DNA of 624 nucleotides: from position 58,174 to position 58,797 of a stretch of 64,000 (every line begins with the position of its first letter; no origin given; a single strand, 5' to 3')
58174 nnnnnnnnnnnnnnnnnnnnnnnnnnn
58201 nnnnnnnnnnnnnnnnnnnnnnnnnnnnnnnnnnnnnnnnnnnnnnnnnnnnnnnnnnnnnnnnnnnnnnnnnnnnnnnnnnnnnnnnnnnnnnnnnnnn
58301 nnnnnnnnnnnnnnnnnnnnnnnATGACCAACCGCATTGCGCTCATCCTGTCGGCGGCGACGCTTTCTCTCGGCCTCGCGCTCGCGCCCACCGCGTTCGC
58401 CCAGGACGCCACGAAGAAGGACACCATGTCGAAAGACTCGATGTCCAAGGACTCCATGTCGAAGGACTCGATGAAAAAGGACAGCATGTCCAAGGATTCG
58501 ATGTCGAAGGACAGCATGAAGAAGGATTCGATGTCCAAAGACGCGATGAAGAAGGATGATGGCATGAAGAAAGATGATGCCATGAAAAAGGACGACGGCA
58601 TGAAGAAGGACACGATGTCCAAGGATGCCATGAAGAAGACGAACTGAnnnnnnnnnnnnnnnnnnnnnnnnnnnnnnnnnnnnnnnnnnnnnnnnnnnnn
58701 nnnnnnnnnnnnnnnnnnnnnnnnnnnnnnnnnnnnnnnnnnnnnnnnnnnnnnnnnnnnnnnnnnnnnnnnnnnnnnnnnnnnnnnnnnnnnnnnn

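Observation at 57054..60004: ECF sigma factor next to a Met-rich exported repeat protein, CcdA and a Tat-signal thioredoxin: candidate periplasmic oxidant-defence or metal-buffering module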

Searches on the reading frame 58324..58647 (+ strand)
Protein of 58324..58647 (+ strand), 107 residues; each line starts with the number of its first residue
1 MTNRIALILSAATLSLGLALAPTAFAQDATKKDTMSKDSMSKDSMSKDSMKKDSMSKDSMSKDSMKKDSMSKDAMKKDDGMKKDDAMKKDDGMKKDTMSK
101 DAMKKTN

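Call 3: search_protein_families(library=pfam, proteins=[window:58324-58647:+], max_evalue=0.01)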
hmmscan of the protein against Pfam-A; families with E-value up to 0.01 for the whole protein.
window:58324-58647:+ (107 aa): 1 family
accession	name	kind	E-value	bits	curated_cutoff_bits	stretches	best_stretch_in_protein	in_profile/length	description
PF02095.21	Extensin_1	-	0.0055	17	105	1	34-77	25-68/171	Extensin-like protein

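Call 4: search_protein_families(library=ncbifam, proteins=[window:58324-58647:+], max_evalue=0.01)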
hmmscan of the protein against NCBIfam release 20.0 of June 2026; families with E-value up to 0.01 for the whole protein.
window:58324-58647:+ (107 aa): 1 family
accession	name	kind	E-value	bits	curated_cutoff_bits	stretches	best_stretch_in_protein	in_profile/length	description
TIGR02953.1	penta_MxKDx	subfamily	3e-31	107.2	41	2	3-79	1-77/78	pentapeptide MXKDX repeat protein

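Call 8: find_homologous_proteins(query=window:58324-58647:+, max_evalue=0.001)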
Query window:58324-58647:+ (107 aa): 1318 proteins with E <= 0.001 among 2760 candidates; the best 120 are listed.
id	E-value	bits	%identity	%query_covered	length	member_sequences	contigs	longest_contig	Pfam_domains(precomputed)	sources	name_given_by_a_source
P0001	1.2e-26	110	84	74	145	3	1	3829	-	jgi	jgi:pentapeptide MXKDX repeat protein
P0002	4.2e-25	105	76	82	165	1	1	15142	-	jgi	jgi:pentapeptide MXKDX repeat protein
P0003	1.1e-24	104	81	74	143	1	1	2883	-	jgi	jgi:pentapeptide MXKDX repeat protein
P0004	2.6e-24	103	75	75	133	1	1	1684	-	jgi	-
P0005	1.8e-23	100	79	76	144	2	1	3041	-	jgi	jgi:pentapeptide MXKDX repeat protein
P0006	1.8e-23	100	79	73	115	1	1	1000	-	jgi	jgi:pentapeptide MXKDX repeat protein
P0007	3.8e-23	99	78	68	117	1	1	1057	-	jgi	jgi:pentapeptide MXKDX repeat protein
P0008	9.1e-23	98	74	72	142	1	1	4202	-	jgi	jgi:pentapeptide MXKDX repeat protein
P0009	1.1e-22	98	73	79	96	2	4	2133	-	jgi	jgi:pentapeptide MXKDX repeat protein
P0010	1.1e-22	97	75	79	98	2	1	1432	-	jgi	jgi:pentapeptide MXKDX repeat protein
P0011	1.7e-22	97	77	77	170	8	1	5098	-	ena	-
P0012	3.2e-22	96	75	74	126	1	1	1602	-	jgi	jgi:pentapeptide MXKDX repeat protein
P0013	3.8e-22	96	74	79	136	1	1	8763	-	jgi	jgi:pentapeptide MXKDX repeat protein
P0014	4.7e-22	95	78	73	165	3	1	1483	-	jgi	jgi:pentapeptide MXKDX repeat protein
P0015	5.0e-22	95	72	84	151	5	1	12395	-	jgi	jgi:pentapeptide MXKDX repeat protein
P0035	5.2e-20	89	64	84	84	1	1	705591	-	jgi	jgi:pentapeptide MXKDX repeat protein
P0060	1.2e-18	85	49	83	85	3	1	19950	-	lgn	-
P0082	9.8e-18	82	54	95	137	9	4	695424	-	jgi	jgi:pentapeptide MXKDX repeat protein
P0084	1.4e-17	81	75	72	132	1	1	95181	-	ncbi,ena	-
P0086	1.6e-17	81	64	78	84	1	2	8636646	-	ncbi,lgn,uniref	ncbi:pentapeptide MXKDX repeat protein [Bradyrhizobium sp. McL0616]|uniref:pentapeptide MXKDX repeat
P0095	3.0e-17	80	68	79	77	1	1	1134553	-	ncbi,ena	-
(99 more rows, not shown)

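Call 11: find_encoding_contigs(protein=window:58324-58647:+, flank=10000, max_places=4)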
Protein window:58324-58647:+ (107 aa): no gene with exactly this product is on record in the collection.

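Call 17: find_encoding_contigs(protein=P0086, flank=8000, max_places=2)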
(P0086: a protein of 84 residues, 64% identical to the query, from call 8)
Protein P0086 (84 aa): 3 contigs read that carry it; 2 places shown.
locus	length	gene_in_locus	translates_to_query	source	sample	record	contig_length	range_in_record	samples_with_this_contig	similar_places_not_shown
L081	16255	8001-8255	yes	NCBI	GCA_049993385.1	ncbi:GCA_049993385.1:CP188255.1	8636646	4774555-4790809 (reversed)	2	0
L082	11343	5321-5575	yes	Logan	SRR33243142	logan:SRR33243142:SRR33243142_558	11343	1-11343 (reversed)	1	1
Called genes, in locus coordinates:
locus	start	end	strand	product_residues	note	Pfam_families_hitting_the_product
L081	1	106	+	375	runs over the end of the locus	PF02771:Acyl-CoA_dh_N, PF02770:Acyl-CoA_dh_M, PF00441:Acyl-CoA_dh_1, PF08028:Acyl-CoA_dh_2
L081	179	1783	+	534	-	PF01039:Carboxyl_trans, PF03255:ACCA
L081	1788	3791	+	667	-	PF00289:Biotin_carb_N, PF02786:CPSase_L_D2, PF02222:ATP-grasp, PF07478:Dala_Dala_lig_C, PF25919:BSH_CusB (faint), PF02785:Biotin_carb_C, PF21139:BT_MCC_alpha (weak), PF00364:Biotin_lipoyl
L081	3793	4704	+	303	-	PF00682:HMGL-like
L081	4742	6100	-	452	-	PF06808:DctM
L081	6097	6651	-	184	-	PF04290:DctQ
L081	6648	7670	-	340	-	PF03480:DctP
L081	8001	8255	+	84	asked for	-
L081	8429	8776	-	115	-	PF20089:DUF6481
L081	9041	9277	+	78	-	-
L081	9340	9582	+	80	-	-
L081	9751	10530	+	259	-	-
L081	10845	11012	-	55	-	-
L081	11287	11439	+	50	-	-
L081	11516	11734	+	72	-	-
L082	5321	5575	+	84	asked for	-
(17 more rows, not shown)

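Call 18: find_encoding_contigs(protein=P0082, flank=8000, max_places=2)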
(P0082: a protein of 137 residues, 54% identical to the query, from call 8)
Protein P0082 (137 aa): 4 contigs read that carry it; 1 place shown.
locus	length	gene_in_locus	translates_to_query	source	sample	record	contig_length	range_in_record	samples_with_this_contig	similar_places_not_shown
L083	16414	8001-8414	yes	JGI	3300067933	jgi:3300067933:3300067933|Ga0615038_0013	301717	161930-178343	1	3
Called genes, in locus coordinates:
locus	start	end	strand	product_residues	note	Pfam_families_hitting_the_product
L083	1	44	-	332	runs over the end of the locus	PF14491:DUF4435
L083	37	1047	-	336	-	PF02463:SMC_N, PF13175:AAA_15, PF00005:ABC_tran (weak), PF13304:AAA_21, PF13175:AAA_15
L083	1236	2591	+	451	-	PF04055:Radical_SAM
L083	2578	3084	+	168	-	PF06228:ChuX_HutX, PF05171:HemS (weak)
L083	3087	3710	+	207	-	PF05368:NmrA, PF13460:NAD_binding_10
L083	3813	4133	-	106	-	PF00893:Multi_Drug_Res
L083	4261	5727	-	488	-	PF00672:HAMP (faint), PF00512:HisKA, PF02518:HATPase_c, PF13581:HATPase_c_2 (weak)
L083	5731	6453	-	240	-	PF00072:Response_reg, PF00486:Trans_reg_C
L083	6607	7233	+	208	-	PF01292:Ni_hydr_CYTB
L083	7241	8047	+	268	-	PF00174:Oxidored_molyb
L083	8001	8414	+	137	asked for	-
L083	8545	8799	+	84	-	PF11903:ParD_like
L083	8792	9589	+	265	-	PF00557:Peptidase_M24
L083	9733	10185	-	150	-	PF03551:PadR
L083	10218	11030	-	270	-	PF08021:FAD_binding_9, PF04954:SIP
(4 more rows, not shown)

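Call 19: find_encoding_contigs(protein=P0095, flank=8000, max_places=2)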
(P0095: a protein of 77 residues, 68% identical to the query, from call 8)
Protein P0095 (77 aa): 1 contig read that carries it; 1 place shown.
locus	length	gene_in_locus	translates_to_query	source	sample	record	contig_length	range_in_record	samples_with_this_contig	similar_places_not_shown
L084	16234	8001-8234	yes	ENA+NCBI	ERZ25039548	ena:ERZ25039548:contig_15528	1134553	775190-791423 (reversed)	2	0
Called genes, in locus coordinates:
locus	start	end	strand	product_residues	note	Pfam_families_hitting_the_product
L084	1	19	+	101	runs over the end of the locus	PF04800:NDUS4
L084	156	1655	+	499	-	PF03255:ACCA, PF01039:Carboxyl_trans, PF06833:MdcE (faint)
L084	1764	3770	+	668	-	PF00289:Biotin_carb_N, PF02786:CPSase_L_D2, PF02222:ATP-grasp, PF07478:Dala_Dala_lig_C, PF02785:Biotin_carb_C, PF21139:BT_MCC_alpha, PF00364:Biotin_lipoyl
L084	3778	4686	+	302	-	PF00682:HMGL-like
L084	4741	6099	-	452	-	PF06808:DctM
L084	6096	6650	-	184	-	PF04290:DctQ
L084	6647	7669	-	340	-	PF03480:DctP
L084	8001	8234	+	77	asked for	-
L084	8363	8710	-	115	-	-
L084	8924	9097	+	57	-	-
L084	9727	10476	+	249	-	-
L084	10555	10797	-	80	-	-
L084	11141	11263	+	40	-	-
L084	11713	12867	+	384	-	-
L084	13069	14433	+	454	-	PF03062:MBOAT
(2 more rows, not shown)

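Call 30: find_encoding_contigs(protein=P0060, flank=8000, max_places=2)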
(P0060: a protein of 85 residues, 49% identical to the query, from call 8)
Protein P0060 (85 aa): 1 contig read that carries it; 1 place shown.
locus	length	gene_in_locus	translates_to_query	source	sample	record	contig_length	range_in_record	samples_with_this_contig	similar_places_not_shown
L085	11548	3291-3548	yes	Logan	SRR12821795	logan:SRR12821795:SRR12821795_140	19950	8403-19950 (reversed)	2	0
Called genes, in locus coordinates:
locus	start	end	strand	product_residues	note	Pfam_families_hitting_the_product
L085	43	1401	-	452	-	PF06808:DctM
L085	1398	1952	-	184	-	PF04290:DctQ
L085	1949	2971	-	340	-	PF03480:DctP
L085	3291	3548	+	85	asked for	-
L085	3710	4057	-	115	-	-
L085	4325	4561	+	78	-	-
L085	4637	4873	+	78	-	-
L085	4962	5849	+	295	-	-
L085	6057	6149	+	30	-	-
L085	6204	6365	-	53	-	-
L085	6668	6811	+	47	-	-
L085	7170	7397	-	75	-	PF09939:DUF2171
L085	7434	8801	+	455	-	-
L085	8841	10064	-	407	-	-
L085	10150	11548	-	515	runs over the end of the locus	PF00501:AMP-binding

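Call 31: find_encoding_contigs(protein=P0084, flank=8000, max_places=2)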
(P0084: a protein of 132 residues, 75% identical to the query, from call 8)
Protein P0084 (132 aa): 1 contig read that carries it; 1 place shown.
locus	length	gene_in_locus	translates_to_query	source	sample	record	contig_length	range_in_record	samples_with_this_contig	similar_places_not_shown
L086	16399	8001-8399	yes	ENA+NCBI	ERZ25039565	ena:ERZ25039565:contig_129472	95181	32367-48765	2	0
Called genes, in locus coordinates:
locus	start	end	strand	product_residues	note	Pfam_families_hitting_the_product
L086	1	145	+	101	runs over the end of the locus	PF04800:NDUS4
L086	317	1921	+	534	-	PF03255:ACCA, PF01039:Carboxyl_trans, PF06833:MdcE (faint)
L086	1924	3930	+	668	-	PF00289:Biotin_carb_N, PF02786:CPSase_L_D2, PF02222:ATP-grasp, PF07478:Dala_Dala_lig_C, PF02785:Biotin_carb_C, PF21139:BT_MCC_alpha, PF25919:BSH_CusB (faint), PF00364:Biotin_lipoyl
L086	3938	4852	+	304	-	PF00682:HMGL-like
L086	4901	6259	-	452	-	PF06808:DctM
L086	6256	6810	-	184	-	PF04290:DctQ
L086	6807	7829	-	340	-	PF03480:DctP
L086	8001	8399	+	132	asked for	-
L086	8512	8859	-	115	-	PF20089:DUF6481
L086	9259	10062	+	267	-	PF14067:LssY_C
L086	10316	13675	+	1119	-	PF00536:SAM_1, PF07647:SAM_2, PF00211:Guanylate_cyc, PF13191:AAA_16, PF13401:AAA_22 (weak)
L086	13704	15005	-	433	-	PF01734:Patatin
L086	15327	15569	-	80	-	-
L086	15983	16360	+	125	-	-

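Call 32: find_encoding_contigs(protein=P0035, flank=8000, max_places=2)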
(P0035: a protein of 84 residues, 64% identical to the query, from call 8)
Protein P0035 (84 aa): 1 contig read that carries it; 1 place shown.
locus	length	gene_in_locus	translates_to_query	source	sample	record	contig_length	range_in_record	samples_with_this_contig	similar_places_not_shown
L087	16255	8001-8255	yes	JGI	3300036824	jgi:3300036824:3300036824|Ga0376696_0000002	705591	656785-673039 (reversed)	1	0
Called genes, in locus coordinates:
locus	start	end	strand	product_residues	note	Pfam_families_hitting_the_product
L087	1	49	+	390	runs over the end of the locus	PF02771:Acyl-CoA_dh_N, PF02770:Acyl-CoA_dh_M, PF00441:Acyl-CoA_dh_1, PF08028:Acyl-CoA_dh_2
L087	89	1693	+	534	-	PF01039:Carboxyl_trans, PF03255:ACCA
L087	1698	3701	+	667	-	PF00289:Biotin_carb_N, PF02786:CPSase_L_D2, PF02222:ATP-grasp, PF07478:Dala_Dala_lig_C, PF25919:BSH_CusB (faint), PF02785:Biotin_carb_C, PF21139:BT_MCC_alpha (weak), PF00364:Biotin_lipoyl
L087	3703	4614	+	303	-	PF00682:HMGL-like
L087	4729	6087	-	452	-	PF06808:DctM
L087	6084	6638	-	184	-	PF04290:DctQ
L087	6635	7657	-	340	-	PF03480:DctP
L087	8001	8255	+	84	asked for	-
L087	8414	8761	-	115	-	-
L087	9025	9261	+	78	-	-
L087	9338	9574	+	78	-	-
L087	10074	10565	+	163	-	-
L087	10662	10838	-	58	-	-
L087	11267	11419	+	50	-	-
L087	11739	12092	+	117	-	-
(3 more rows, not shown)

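Call 61: find_related_loci(query=window:58324-58647:+, collection=metagenome_contigs, flank=6000)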
Query window:58324-58647:+ (107 aa) in metagenome_contigs; peptide patterns used: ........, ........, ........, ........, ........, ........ (x = any residue, [..] = any of these).
600 stretches matched a pattern (row limit reached: there are more); 497 encode a relative of the query (tblastn E <= 1e-3); the best 80 are kept; 80 distinct loci.
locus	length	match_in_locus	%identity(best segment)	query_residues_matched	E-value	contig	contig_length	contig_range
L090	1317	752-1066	71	1-107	1e-38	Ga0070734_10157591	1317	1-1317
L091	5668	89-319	84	1-77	7e-34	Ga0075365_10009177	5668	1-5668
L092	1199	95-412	65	1-105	3e-33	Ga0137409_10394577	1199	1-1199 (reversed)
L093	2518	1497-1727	79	1-77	7e-31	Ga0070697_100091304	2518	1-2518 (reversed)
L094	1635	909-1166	75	1-87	1e-30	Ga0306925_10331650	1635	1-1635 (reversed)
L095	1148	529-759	77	1-77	3e-31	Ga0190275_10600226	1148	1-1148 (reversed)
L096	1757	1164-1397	77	1-78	1e-29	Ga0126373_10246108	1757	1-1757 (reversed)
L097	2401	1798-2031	78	1-78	1e-29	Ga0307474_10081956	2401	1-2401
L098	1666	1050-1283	78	1-78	1e-29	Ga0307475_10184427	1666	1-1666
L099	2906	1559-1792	77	1-78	2e-29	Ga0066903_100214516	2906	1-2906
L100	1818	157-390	77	1-78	1e-28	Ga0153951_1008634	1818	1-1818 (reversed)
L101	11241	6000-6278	62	1-105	2e-28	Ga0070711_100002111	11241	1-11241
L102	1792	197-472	71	6-105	2e-28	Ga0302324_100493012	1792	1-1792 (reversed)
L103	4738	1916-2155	71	1-79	3e-28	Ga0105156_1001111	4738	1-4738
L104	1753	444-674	77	1-77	3e-28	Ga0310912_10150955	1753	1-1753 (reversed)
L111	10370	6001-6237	75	1-79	1e-27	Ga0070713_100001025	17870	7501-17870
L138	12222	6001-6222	72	1-79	3e-25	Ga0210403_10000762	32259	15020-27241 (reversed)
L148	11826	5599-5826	64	3-78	8e-24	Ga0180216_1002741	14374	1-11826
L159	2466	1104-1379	61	3-95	9e-23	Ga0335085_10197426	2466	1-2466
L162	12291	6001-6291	52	4-107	2e-22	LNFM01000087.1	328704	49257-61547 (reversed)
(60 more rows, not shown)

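Call 65: search_protein_families(library=pfam, proteins=[L159:259-1050:+, L159:1389-2438:+, L138:2887-3393:+, L138:3386-5737:+, L138:7643-8395:-, L138:10281-11222:+, L111:2772-3530:-, L111:1963-2619:-, L111:1206-2078:-, L138:1989-2858:+], max_evalue=0.0001)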
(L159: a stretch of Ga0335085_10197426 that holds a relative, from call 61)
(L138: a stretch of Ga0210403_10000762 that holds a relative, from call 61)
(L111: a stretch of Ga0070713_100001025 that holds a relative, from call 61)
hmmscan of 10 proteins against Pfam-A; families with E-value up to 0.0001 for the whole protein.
L159:259-1050:+ (263 aa): 1 family
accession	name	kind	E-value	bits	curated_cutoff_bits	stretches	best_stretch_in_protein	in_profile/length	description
PF00174.25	Oxidored_molyb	-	2.7e-31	108.9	24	1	108-252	3-169/169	Oxidoreductase molybdopterin binding domain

L159:1389-2438:+ (349 aa): 0 families

L138:2887-3393:+ (168 aa): 3 families
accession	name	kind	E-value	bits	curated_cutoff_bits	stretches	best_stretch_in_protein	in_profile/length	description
PF01799.25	Fer2_2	-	1.8e-30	105.3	30.3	1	77-149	1-74/75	[2Fe-2S] binding domain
PF00111.32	Fer2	-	2.5e-07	30.9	21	1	10-63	2-55/77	2Fe-2S iron-sulfur cluster binding domain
PF13085.11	Fer2_3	-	1.2e-06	29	27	1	41-82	50-90/107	2Fe-2S iron-sulfur cluster binding domain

L138:3386-5737:+ (783 aa): 3 families
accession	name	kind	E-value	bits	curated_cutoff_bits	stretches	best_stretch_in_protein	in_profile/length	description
PF02738.23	MoCoBD_1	-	4.2e-78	262.2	27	1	162-407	1-244/244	Molybdopterin cofactor-binding domain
PF20256.3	MoCoBD_2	-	4.5e-74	249.9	27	1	447-719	7-283/283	Molybdopterin cofactor-binding domain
PF01315.27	Ald_Xan_dh_C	-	7.7e-25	87.8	31.3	1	22-146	1-110/110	Aldehyde oxidase and xanthine dehydrogenase, a/b hammerhead domain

L138:7643-8395:- (250 aa): 3 families
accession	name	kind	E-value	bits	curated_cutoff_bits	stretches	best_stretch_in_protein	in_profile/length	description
PF12146.15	Hydrolase_4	-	4.3e-11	43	27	1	49-167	2-116/239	Serine aminopeptidase, S33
PF01738.24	DLH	-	3.5e-05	23.9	21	1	42-192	3-156/217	Dienelactone hydrolase family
PF00561.26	Abhydrolase_1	-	6.1e-05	23.2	25.8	1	53-160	2-102/245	alpha/beta hydrolase fold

L138:10281-11222:+ (313 aa): 2 families
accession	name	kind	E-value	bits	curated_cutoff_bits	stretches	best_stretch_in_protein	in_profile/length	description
PF03466.25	LysR_substrate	-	2.1e-36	125.7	28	1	91-287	6-205/209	LysR substrate binding domain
PF00126.33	HTH_1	-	3.9e-16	59.2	26.6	1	3-61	1-59/60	Bacterial regulatory helix-turn-helix protein, lysR family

L111:2772-3530:- (252 aa): 0 families

L111:1963-2619:- (218 aa): 0 families

L111:1206-2078:- (290 aa): 5 families
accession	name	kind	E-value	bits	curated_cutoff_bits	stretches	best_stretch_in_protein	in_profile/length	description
PF13847.12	Methyltransf_31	-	6.9e-08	32.7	27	1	120-230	1-113/145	Methyltransferase domain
PF13649.12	Methyltransf_25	-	2.3e-07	31.8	27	1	128-221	3-96/97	Methyltransferase domain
PF01135.25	PCMT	-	4.9e-07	30.2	20.3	1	116-180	67-131/210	Protein-L-isoaspartate(D-aspartate) O-methyltransferase (PCMT)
PF08242.18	Methyltransf_12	-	2.6e-06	28.5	30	1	128-224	2-98/98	Methyltransferase domain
PF08241.18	Methyltransf_11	-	1.3e-05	26.1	21.2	1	128-224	2-93/95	Methyltransferase domain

L138:1989-2858:+ (289 aa): 2 families
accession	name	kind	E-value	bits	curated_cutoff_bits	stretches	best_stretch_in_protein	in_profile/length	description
PF00941.27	FAD_binding_5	-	8.9e-45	153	27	1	5-174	2-169/170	FAD binding domain in molybdopterin dehydrogenase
PF03450.22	CO_deh_flav_C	-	9.9e-25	87.1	25.5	1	182-281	2-101/102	CO dehydrogenase flavoprotein C-terminal domain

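Call 70: search_protein_families(library=pfam, proteins=[L162:10199-11002:-, L162:9555-10202:-, L162:8854-9459:-, L162:11071-12090:+], max_evalue=0.001)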
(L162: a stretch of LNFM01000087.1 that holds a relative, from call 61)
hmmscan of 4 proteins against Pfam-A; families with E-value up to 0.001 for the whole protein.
L162:10199-11002:- (267 aa): 3 families
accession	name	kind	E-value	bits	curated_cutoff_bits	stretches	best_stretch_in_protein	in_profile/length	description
PF04542.20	Sigma70_r2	-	3.3e-16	59.3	24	1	108-176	1-70/71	Sigma-70 region 2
PF04545.22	Sigma70_r4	-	4e-14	52.3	24.1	1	212-261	1-50/50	Sigma-70, region 4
PF08281.18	Sigma70_r4_2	-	8.5e-14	51.4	25.7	1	207-259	2-54/54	Sigma-70, region 4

L162:9555-10202:- (215 aa): 2 families
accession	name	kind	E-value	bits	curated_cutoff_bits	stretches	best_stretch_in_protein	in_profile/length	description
PF12973.13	Cupin_7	-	8e-11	42.1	27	1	112-194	18-100/105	ChrR Cupin-like domain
PF13490.11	zf-HC2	-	0.00016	22.1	22.2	1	10-39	6-35/35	Putative zinc-finger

L162:8854-9459:- (201 aa): 6 families
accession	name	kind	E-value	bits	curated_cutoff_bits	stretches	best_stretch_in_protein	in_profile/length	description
PF04542.20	Sigma70_r2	-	4.1e-15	55.8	24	1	36-100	1-66/71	Sigma-70 region 2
PF08281.18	Sigma70_r4_2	-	4e-11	42.8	25.7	1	137-183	6-52/54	Sigma-70, region 4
PF04545.22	Sigma70_r4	-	2.2e-07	30.7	24.1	1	138-186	1-49/50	Sigma-70, region 4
PF13518.12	HTH_28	-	5.2e-05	23.7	25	1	145-180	1-35/52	Helix-turn-helix domain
PF13384.12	HTH_23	-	0.00022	21.4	24.6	1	145-181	6-41/50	Homeodomain-like domain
PF04218.19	CENP-B_N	-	0.00061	19.8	21.2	0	156-179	21-44/53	CENP-B N-terminal DNA-binding domain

L162:11071-12090:+ (339 aa): 3 families
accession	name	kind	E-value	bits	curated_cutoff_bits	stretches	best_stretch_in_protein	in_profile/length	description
PF00107.32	ADH_zinc_N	-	1.3e-29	103.2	31.8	1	172-297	1-126/129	Zinc-binding dehydrogenase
PF13602.12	ADH_zinc_N_2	-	7e-18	66.3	27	1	204-334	1-134/134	Zinc-binding dehydrogenase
PF08240.17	ADH_N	-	8.7e-17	61.7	23.5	1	28-131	1-103/104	Alcohol dehydrogenase GroES-like domain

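Call 72: search_protein_families(library=pfam, proteins=[L148:3218-4072:+, L148:4103-4852:+, L148:4840-5517:+, L148:4049-4474:-, L148:4603-5001:-, L148:4998-5384:-, L148:5901-6704:+, L148:6659-7432:+, L148:7537-7941:+, L148:2924-3982:-], max_evalue=0.001)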
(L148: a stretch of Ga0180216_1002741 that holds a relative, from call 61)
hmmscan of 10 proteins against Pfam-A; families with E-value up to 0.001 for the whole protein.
L148:3218-4072:+ (284 aa): 0 families

L148:4103-4852:+ (249 aa): 2 families
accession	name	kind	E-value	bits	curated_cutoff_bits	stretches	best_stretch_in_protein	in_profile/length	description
PF04542.20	Sigma70_r2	-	2e-13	50.4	24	1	87-153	2-70/71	Sigma-70 region 2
PF08281.18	Sigma70_r4_2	-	1.3e-08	34.8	25.7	1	187-238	3-54/54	Sigma-70, region 4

L148:4840-5517:+ (225 aa): 1 family
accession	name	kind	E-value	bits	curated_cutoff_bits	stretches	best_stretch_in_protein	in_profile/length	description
PF06532.16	NrsF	-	9.8e-22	78.2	26.8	1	16-215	1-201/204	Negative regulator of sigma F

L148:4049-4474:- (141 aa): 0 families

L148:4603-5001:- (132 aa): 0 families

L148:4998-5384:- (128 aa): 0 families

L148:5901-6704:+ (267 aa): 0 families

L148:6659-7432:+ (257 aa): 1 family
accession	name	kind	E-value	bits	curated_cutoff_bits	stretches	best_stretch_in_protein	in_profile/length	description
PF00174.25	Oxidored_molyb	-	3.2e-27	95.6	24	1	103-246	4-169/169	Oxidoreductase molybdopterin binding domain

L148:7537-7941:+ (134 aa): 0 families

L148:2924-3982:- (352 aa): 2 families
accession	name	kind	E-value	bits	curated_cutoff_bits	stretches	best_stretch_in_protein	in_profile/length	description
PF19315.5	MC_hydratase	-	2.4e-18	66.9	26.5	1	8-321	19-336/353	Mesaconyl-CoA hydratase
PF01575.25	MaoC_dehydratas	-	1.1e-13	51.3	27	1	17-129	3-117/123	MaoC like domain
